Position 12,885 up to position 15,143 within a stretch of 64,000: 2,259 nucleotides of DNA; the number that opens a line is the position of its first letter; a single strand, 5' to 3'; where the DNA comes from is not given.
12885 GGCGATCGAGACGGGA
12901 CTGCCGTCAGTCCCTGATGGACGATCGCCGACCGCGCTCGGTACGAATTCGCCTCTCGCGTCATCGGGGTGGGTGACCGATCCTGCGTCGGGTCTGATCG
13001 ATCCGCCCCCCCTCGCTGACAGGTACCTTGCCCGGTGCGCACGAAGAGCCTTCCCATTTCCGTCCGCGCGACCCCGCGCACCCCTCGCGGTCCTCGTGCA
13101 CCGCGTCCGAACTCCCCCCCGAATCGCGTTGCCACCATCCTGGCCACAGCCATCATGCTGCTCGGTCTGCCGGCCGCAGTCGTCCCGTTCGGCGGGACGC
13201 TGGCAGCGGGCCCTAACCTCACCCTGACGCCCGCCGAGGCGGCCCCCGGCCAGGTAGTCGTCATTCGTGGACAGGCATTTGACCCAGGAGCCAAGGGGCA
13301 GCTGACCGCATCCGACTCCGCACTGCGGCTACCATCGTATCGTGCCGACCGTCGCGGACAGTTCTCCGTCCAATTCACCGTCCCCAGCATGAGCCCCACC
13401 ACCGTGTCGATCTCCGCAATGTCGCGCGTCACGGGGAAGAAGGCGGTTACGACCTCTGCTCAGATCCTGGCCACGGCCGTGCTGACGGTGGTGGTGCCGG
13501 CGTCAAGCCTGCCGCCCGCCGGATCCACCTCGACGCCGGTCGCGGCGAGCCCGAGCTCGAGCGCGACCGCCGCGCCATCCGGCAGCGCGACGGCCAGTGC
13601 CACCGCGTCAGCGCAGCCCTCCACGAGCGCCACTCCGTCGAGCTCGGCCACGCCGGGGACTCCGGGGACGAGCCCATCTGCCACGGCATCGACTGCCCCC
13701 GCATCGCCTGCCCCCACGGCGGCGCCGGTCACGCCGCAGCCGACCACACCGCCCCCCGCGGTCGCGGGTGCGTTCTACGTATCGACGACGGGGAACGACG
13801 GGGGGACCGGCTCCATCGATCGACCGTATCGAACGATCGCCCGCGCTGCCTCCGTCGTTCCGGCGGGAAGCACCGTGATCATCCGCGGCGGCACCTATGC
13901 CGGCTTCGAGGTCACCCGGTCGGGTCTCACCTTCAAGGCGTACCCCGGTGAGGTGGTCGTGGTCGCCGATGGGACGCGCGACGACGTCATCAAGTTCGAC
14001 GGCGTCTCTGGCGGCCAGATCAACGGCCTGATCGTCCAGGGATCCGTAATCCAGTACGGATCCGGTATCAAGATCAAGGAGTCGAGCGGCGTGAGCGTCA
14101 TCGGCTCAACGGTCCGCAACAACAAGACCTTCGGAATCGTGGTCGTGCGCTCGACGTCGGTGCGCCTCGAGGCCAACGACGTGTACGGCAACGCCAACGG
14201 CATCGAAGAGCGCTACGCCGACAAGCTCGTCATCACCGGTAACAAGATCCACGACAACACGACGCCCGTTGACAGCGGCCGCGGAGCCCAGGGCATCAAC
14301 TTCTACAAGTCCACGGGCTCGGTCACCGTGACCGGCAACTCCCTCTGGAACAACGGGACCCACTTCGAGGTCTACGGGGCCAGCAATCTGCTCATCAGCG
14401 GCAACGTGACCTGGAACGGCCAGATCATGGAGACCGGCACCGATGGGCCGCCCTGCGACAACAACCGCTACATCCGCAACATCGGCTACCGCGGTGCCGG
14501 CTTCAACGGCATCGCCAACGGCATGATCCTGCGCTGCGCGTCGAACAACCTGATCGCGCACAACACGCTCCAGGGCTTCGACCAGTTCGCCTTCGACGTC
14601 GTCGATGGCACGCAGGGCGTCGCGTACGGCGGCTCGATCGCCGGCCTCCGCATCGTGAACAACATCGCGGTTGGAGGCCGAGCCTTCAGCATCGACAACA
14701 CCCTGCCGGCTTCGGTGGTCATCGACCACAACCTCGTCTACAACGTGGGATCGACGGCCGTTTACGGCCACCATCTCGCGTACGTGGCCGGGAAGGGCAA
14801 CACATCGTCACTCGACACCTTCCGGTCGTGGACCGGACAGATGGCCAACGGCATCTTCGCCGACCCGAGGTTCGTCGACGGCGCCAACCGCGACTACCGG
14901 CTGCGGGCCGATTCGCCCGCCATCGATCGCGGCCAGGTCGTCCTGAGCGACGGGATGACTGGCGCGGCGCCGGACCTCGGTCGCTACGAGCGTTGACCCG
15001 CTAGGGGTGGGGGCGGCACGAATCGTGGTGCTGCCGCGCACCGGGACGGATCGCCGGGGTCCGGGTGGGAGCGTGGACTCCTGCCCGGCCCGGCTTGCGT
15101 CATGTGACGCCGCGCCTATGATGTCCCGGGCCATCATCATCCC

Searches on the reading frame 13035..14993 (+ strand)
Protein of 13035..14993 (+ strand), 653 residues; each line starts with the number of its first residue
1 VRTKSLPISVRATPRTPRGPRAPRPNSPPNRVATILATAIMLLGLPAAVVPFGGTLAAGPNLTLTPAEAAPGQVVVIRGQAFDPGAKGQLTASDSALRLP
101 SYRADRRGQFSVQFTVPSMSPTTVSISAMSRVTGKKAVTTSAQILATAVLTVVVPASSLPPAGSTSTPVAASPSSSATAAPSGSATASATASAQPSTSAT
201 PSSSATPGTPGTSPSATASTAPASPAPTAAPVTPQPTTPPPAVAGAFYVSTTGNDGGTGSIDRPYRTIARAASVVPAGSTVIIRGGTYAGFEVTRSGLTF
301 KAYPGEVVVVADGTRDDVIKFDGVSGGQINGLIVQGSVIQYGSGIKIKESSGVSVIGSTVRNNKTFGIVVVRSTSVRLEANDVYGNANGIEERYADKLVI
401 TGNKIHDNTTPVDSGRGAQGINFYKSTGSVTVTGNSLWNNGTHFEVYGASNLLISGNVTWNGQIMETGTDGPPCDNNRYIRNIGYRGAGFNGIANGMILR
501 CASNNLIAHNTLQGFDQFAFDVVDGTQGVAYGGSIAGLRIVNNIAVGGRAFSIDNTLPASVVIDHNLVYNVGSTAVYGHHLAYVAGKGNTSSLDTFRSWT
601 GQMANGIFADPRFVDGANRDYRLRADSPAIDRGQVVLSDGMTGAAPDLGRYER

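Call 4: search_protein_families(library=pfam, proteins=[window:13035-14993:+], max_evalue=0.01)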
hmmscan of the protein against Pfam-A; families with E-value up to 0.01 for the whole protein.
window:13035-14993:+ (653 aa): 3 families
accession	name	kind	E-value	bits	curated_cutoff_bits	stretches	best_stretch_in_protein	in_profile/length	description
PF13229.12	Beta_helix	-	5.2e-25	88.4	25.9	2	339-457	41-156/158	Right handed beta helix region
PF05048.19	NosD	-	1.1e-08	35.3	23.6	1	315-457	15-144/212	Periplasmic copper-binding protein (NosD)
PF07602.17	DUF1565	-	0.003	17.4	20.3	1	252-415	2-176/257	Protein of unknown function (DUF1565)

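Call 6: search_protein_families(library=ncbifam, proteins=[window:13035-14993:+], max_evalue=0.1)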
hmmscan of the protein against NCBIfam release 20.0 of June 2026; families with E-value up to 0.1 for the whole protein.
window:13035-14993:+ (653 aa): 4 families
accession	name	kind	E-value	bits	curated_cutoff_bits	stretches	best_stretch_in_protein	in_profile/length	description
NF041899.1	pec_ly_PelN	equivalog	1.5e-08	33.9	740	1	241-291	22-72/437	pectate lyase PelN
TIGR04247.1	NosD_copper_fam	subfamily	5.5e-07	28.5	300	2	272-407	5-147/377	nitrous oxide reductase family maturation protein NosD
TIGR03804.1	para_beta_helix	repeat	4.3e-05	23.1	19.45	2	344-386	1-42/44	parallel beta-helix repeat protein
NF008975.0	PRK12323.1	equivalog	0.088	11.5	875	0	60-244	341-477/709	DNA polymerase III subunit gamma/tau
